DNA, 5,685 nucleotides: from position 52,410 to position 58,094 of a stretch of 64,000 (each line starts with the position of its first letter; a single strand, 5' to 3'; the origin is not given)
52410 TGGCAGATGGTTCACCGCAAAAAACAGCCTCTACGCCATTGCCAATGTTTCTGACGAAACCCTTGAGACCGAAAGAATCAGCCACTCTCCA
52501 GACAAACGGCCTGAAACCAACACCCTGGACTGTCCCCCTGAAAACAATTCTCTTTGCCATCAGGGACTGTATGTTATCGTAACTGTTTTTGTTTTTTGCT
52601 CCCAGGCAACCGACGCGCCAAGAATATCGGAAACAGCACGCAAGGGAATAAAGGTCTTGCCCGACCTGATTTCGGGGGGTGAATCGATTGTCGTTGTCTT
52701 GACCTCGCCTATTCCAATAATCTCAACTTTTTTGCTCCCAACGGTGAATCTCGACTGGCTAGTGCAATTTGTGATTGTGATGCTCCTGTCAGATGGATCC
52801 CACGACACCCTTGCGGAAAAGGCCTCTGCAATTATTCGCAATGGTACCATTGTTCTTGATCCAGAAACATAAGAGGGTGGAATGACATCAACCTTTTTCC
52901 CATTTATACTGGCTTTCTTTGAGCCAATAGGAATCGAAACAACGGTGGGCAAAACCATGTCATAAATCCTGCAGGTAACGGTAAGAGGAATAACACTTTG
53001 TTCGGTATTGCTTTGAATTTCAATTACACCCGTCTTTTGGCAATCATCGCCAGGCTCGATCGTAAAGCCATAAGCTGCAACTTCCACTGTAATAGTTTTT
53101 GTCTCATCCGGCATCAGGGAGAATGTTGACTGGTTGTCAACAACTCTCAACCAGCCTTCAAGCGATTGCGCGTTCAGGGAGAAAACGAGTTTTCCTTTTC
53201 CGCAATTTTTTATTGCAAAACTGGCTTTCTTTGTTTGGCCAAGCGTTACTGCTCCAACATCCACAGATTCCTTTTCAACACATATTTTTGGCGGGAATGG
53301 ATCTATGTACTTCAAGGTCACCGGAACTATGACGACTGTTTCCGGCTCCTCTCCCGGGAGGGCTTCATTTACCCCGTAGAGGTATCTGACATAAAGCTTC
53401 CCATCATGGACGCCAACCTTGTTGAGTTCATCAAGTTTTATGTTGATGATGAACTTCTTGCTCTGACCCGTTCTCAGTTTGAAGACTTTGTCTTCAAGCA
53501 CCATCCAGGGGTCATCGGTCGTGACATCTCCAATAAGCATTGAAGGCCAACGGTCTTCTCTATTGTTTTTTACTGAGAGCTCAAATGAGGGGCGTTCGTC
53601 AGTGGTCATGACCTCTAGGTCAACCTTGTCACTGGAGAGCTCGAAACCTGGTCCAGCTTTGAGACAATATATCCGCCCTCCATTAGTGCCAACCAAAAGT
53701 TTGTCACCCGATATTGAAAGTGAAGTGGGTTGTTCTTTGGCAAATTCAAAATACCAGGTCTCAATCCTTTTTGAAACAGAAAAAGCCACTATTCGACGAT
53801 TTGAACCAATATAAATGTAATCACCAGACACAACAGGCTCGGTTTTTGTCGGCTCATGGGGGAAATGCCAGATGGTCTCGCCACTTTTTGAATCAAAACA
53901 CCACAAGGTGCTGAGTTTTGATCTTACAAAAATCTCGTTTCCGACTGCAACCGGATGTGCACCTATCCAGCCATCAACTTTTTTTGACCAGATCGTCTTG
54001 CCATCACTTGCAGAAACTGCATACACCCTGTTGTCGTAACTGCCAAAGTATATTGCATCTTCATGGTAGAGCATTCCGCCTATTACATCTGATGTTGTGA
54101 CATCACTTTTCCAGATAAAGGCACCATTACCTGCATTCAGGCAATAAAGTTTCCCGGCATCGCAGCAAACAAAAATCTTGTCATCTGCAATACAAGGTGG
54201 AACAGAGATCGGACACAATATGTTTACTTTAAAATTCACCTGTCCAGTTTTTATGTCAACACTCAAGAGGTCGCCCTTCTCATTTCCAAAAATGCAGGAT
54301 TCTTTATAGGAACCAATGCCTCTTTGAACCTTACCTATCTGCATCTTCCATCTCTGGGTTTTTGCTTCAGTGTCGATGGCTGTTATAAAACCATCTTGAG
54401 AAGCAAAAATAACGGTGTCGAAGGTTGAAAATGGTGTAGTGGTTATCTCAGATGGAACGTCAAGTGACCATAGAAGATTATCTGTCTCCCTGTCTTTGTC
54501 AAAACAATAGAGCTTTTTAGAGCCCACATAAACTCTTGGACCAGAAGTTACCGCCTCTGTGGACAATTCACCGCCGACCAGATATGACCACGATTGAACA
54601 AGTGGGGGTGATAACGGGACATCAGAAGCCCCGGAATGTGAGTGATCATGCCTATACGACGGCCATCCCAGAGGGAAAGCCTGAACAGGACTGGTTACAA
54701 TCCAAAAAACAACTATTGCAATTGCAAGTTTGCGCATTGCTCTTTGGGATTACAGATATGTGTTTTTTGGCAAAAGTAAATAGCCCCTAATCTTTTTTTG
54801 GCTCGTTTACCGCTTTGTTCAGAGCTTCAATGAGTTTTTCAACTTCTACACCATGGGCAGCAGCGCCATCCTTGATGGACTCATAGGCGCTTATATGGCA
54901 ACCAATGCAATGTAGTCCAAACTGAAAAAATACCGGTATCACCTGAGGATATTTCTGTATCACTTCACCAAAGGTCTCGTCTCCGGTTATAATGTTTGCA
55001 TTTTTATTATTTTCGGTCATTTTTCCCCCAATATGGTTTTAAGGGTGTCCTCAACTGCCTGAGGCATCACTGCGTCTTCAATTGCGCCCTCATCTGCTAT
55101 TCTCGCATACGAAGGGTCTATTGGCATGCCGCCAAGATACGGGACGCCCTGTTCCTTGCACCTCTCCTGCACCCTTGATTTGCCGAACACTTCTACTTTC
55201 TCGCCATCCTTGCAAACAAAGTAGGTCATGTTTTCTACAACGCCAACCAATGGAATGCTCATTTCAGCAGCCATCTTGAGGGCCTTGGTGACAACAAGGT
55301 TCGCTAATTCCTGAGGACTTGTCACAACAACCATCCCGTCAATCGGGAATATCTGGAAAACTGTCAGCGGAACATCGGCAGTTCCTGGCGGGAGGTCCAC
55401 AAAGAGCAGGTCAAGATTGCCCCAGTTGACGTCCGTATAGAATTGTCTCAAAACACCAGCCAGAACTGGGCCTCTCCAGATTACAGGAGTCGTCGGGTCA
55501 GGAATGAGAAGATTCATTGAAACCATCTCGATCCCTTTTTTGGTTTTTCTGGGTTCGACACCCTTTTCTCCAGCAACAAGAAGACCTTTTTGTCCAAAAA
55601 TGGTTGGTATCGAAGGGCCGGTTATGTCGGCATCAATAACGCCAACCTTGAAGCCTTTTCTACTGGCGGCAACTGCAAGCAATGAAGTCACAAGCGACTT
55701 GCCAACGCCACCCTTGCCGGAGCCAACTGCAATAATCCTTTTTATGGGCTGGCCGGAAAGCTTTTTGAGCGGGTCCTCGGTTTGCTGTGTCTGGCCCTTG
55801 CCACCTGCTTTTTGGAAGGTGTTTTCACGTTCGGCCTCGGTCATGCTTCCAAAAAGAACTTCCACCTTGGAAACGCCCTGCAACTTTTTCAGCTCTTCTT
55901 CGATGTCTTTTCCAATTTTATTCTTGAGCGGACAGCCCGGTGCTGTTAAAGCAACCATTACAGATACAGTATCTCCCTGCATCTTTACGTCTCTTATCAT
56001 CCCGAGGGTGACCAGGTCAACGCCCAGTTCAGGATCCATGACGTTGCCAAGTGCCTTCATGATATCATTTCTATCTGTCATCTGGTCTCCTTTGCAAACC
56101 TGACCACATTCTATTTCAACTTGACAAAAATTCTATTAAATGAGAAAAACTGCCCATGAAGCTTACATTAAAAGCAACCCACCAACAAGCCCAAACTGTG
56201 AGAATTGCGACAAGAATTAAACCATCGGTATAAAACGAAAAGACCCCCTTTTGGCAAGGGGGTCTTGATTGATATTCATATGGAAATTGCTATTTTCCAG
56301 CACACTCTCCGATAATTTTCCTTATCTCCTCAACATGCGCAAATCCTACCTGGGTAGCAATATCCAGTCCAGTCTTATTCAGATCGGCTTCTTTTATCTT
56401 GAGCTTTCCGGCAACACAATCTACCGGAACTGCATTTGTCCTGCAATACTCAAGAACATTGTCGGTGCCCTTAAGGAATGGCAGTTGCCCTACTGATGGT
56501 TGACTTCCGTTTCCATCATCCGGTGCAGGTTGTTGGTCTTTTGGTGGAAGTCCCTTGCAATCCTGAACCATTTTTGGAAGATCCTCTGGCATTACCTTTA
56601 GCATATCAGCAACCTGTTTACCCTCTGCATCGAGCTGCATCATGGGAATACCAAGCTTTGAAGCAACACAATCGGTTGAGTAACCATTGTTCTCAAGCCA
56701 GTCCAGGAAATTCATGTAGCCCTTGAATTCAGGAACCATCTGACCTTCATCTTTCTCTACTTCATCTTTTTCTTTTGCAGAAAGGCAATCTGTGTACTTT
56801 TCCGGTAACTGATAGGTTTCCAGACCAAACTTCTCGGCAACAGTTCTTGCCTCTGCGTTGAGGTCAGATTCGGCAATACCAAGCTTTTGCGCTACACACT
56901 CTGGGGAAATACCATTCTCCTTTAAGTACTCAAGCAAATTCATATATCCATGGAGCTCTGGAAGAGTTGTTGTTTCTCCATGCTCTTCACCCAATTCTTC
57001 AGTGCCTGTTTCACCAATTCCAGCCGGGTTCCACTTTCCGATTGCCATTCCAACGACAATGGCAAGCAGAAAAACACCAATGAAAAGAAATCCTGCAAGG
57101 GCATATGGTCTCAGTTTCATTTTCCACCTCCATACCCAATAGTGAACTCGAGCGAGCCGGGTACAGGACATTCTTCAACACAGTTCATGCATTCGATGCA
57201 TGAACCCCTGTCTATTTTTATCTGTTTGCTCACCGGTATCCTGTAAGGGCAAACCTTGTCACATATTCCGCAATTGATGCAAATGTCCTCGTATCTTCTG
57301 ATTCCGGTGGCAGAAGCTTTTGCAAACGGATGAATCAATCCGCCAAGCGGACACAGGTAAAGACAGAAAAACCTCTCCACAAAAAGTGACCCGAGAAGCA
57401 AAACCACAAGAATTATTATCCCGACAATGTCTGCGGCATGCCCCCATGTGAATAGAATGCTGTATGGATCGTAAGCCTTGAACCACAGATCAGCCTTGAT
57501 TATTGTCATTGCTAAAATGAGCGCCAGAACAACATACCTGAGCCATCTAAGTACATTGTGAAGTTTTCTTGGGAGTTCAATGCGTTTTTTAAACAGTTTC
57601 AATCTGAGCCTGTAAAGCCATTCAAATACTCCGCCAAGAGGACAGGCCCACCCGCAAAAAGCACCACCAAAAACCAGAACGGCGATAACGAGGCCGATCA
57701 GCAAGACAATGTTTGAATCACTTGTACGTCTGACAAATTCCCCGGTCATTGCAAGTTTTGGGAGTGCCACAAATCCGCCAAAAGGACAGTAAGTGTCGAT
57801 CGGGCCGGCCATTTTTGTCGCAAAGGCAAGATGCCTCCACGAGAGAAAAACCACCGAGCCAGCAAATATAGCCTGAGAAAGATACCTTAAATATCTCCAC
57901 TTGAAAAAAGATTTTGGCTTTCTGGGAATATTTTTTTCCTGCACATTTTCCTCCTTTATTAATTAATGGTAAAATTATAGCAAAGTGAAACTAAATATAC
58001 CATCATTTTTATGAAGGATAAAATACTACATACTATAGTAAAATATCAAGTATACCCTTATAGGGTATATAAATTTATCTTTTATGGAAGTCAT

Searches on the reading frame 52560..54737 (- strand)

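Call 3: search_protein_families(library=pfam, proteins=[window:52560-54737:-], max_evalue=0.01)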
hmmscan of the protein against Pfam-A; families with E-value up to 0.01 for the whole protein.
window:52560-54737:- (725 aa): 9 families
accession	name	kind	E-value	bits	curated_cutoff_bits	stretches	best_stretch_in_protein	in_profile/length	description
PF13570.13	Beta-prop_ACSF4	-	2.4e-35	122.9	133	2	145-364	19-245/329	Beta-alanine-activating enzyme, beta-propeller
PF13360.13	PQQ_2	-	8.4e-34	117.7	27.6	3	195-320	3-134/233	Outer membrane protein assembly factor BamB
PF07833.16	Cu_amine_oxidN1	-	4.3e-33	113.9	24.2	2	611-721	2-108/108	Copper amine oxidase N-terminal domain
PF01011.28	PQQ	-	7.7e-09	35.2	26.7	0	260-299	51-90/595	Glucose/ethanol/alcohol dehydrogenase, beta-propeller domain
PF22544.2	HYDIN_VesB_CFA65-like_Ig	-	7.9e-05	23.3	25.5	1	483-557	1-74/100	HYDIN/CFA65/VesB-like, Ig-like domain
PF25292.1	Beta-prop_CGLA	-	0.0014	18.6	26.8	0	185-244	44-105/316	Lambda-carrageenase beta-propeller domain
PF23775.1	Beta-prop_RIG_2nd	-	0.0022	17.9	80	0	306-371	91-156/278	RIG second beta-propeller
PF22073.2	Cep192_D4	-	0.005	17.5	35.5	0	483-551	2-76/112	Cep192 domain 4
PF19190.6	BACON_2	-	0.0053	17.1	25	0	487-589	4-93/94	Viral BACON domain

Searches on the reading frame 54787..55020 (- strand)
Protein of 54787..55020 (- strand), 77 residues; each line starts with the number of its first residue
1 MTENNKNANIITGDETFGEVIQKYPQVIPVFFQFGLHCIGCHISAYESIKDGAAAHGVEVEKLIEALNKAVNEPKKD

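Call 3: search_protein_families(library=pfam, proteins=[window:54787-55020:-], max_evalue=0.01)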
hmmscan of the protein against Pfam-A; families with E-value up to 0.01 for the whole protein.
window:54787-55020:- (77 aa): 1 family
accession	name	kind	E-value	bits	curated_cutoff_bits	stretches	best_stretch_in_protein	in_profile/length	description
PF08984.16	DUF1858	-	1.5e-18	67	32.2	1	11-64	1-59/59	Domain of unknown function (DUF1858)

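Call 4: search_protein_families(library=ncbifam, proteins=[window:54787-55020:-], max_evalue=0.01)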
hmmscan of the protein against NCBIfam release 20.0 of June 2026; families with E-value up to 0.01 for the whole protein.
window:54787-55020:- (77 aa): 1 family
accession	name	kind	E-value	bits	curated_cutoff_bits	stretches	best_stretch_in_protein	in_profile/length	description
TIGR03980.1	prismane_assoc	subfamily_domain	3.9e-24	84.4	44.95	1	11-68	1-58/58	hybrid cluster protein-associated redox disulfide domain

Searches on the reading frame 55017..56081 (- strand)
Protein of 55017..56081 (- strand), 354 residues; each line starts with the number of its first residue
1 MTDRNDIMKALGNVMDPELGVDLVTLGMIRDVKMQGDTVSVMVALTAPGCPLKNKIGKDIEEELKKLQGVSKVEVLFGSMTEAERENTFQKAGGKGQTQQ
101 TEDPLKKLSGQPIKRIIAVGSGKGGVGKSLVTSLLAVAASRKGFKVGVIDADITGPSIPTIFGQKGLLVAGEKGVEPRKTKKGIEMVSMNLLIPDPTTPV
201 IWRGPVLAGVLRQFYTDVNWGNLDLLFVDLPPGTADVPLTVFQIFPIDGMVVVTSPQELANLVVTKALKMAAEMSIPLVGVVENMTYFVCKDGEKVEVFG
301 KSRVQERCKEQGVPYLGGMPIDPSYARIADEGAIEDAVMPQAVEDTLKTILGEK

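Call 3: search_protein_families(library=pfam, proteins=[window:55017-56081:-], max_evalue=0.01)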
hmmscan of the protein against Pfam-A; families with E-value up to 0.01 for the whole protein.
window:55017-56081:- (354 aa): 6 families
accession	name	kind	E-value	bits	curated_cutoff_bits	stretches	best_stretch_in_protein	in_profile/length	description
PF10609.15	ParA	-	5.2e-82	275.4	27.1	1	113-334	2-224/246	NUBPL iron-transfer P-loop NTPase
PF01883.24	FeS_assembly_P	-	1.9e-22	79.8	23.5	1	5-75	2-73/73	Iron-sulfur cluster assembly protein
PF01656.29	CbiA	-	6.2e-11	42.8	25.4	1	117-332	1-122/125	CobQ/CobB/MinD/ParA nucleotide binding domain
PF13614.12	AAA_31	-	1.3e-05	25.6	27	1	115-153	2-40/177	AAA domain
PF09140.17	MipZ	-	4.2e-05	23.4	20.7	1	116-155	2-41/262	ATPase MipZ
PF02374.21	ArsA_ATPase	-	0.0011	18.8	24.3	1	116-164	3-49/305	Anion-transporting ATPase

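Call 4: search_protein_families(library=ncbifam, proteins=[window:55017-56081:-], max_evalue=0.01)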
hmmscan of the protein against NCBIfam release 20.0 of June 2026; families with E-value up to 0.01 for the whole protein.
window:55017-56081:- (354 aa): 20 families
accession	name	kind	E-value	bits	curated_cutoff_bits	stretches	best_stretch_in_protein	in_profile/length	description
NF041136.1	MrpORP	equivalog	3.4e-82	276.7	450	1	112-340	3-233/365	iron-sulfur cluster carrier protein MrpORP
NF008669.0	PRK11670.1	equivalog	3.4e-53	180.9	348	1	4-333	14-327/369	iron-sulfur cluster carrier protein ApbC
TIGR02945.1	SUF_assoc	equivalog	1.3e-14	54.4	143.4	1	4-75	3-75/99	SUF system Fe-S cluster assembly protein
NF041868.1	paad_haloarch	equivalog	2.8e-12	46.8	180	1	5-76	29-100/127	1,2-phenylacetyl-CoA epoxidase subunit PaaD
TIGR03406.1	FeS_long_SufT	hypoth_equivalog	5.9e-11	42.4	202.6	1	4-75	75-151/174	putative Fe-S cluster assembly protein SufT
TIGR01969.1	minD_arch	subfamily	1.5e-10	40.7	201.75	1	115-165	1-51/251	cell division ATPase MinD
TIGR02159.1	PA_CoA_Oxy4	equivalog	3.6e-09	37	108.15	1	14-77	1-64/146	1,2-phenylacetyl-CoA epoxidase subunit PaaD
NF047398.1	AAA_KGGVGR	domain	2.1e-08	34.7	90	1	115-165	3-53/190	KGGVGR-motif variant AAA ATPase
TIGR01007.1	eps_fam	subfamily_domain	5e-08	32.7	108.05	1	108-165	12-68/204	polysaccharide biosynthesis tyrosine autokinase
TIGR01968.1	minD_bact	equivalog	3.4e-07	29.9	212.9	1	115-154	2-41/261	septum site-determining protein MinD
TIGR03815.1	CpaE_hom_Actino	equivalog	1.2e-06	27.9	154.45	1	115-163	112-160/340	septum site-determining protein Ssd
NF041546.1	ParA_partition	equivalog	1.6e-05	24.5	180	1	116-153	1-38/203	ParA family partition ATPase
NF008079.0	PRK10818.1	equivalog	2.4e-05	23.8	508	1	114-163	2-51/270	septum site-determining protein MinD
NF041283.1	PrgP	equivalog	0.00071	19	400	1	115-191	3-83/297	ParA superfamily DNA segregation protein PrgP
TIGR01281.1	DPOR_bchL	equivalog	0.0011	18.5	345.15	1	117-158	3-43/268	ferredoxin:protochlorophyllide reductase (ATP-dependent) iron-sulfur ATP-binding protein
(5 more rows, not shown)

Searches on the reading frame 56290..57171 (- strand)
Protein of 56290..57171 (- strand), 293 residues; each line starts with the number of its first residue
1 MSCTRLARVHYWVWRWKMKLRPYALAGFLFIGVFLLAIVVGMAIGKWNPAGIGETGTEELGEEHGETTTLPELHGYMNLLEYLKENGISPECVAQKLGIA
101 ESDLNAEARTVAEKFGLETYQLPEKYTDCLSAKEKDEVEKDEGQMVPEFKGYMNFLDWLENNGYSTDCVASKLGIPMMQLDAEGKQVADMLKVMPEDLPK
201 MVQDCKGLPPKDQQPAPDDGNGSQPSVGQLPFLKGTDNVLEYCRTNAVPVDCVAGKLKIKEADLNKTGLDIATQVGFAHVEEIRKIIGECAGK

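Call 3: search_protein_families(library=pfam, proteins=[window:56290-57171:-], max_evalue=0.01)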
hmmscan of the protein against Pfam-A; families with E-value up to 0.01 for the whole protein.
window:56290-57171:- (293 aa): 1 family
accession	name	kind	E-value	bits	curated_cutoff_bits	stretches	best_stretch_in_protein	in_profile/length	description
PF19460.4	DUF5997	-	0.0012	19.4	27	0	80-107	42-70/108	Family of unknown function (DUF5997)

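Call 4: search_protein_families(library=ncbifam, proteins=[window:56290-57171:-], max_evalue=0.01)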
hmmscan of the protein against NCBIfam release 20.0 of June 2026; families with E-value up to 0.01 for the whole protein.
window:56290-57171:- (293 aa): 0 families

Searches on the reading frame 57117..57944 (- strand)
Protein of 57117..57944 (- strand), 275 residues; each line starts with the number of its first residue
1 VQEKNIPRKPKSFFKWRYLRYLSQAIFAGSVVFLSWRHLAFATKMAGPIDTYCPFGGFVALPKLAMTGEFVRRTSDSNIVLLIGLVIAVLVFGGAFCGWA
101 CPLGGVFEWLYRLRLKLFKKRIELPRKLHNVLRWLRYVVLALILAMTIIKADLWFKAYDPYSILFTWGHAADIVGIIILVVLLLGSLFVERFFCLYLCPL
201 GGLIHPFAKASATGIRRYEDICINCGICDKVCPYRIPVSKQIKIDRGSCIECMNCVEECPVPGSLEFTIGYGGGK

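Call 3: search_protein_families(library=pfam, proteins=[window:57117-57944:-], max_evalue=0.01)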
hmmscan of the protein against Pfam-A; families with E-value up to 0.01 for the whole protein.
window:57117-57944:- (275 aa): 9 families
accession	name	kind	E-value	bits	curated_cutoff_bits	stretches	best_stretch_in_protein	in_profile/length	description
PF12801.12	Fer4_5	-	3.1e-17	62.7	22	2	79-120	6-47/48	4Fe-4S binding domain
PF13237.11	Fer4_10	-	1.3e-08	35.1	25.5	1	216-260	3-53/53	4Fe-4S dicluster domain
PF12838.12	Fer4_7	-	8e-07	29.9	27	2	222-261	2-50/52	4Fe-4S dicluster domain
PF13187.11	Fer4_9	-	1.2e-06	28.9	27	1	222-261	2-49/52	4Fe-4S dicluster domain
PF12797.12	Fer4_2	-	1.7e-06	28.1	24.5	2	218-234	6-22/22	4Fe-4S binding domain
PF00037.32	Fer4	-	4.2e-06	26.8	21.1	2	242-261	1-20/24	4Fe-4S binding domain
PF12837.12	Fer4_6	-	6.1e-06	26.4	25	1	242-261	2-21/24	4Fe-4S binding domain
PF14697.11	Fer4_21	-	0.0013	19.2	35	1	219-264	5-56/59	4Fe-4S dicluster domain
PF13746.11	Fer4_18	-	0.0036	17.9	27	1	220-259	59-95/114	4Fe-4S dicluster domain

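Call 4: search_protein_families(library=ncbifam, proteins=[window:57117-57944:-], max_evalue=0.01)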
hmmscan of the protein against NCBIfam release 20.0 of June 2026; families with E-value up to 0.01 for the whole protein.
window:57117-57944:- (275 aa): 31 families (the best 25 are shown)
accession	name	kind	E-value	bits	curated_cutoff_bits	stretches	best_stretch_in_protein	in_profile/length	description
TIGR02163.1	napH_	subfamily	6.4e-26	91.4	213.05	1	74-261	55-248/255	NapH/MauN family ferredoxin-type protein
NF007013.0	PRK09477.1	equivalog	1e-21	77.3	234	1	79-260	83-270/286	quinol dehydrogenase ferredoxin subunit NapH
NF046105.1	TransRegNosR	equivalog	3e-16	58.9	1000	1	81-255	483-661/680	transcriptional regulator NosR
NF043039.1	HgcAB_like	equivalog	5.6e-10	39.3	285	1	93-260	178-345/350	HgcAB-like fusion protein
NF040864.1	HgcB_ferredoxin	equivalog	1.3e-08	34.6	99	1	215-270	9-66/93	mercury methylation ferredoxin HgcB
NF038196.1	ferrodoxin_EFR1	subfamily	4.3e-08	33.5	75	1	217-261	181-226/242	EFR1 family ferrodoxin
NF058577.1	FdxA_fam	equivalog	3.5e-07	30.3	65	1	219-261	6-50/52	4Fe-4S ferredoxin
TIGR02745.1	ccoG_rdxA_fixG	equivalog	5.2e-07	29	316.7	1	79-200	59-190/435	cytochrome c oxidase accessory protein CcoG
NF007382.0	PRK09898.1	equivalog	7.7e-06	25.6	213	1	194-265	131-198/208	ferredoxin-like protein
NF045874.1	Vhu_polyferre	exception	1.3e-05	24.1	600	1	192-261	36-101/381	F420-non-reducing hydrogenase associated-polyferredoxin VhuB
NF040770.1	hetero_SS_HdrA2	exception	3.1e-05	22.3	1100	1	219-261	576-620/777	CoB-CoM heterodisulfide reductase HdrA2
NF006221.0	PRK08348.1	subfamily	4.1e-05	23.3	124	1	219-261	43-89/136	NADH-plastoquinone oxidoreductase subunit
NF043069.1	T4HPD_activ_SAM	equivalog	0.00021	20.7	425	1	208-260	39-93/299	trans-4-hydroxy-L-proline dehydratase activase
NF004541.0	PRK05888.2-2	equivalog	0.00024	21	217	1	214-262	55-109/168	NADH-quinone oxidoreductase subunit NuoI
NF041836.1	rnfB_Methano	equivalog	0.00045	19.7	445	1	220-261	216-259/265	Rnf electron transport complex subunit RnfB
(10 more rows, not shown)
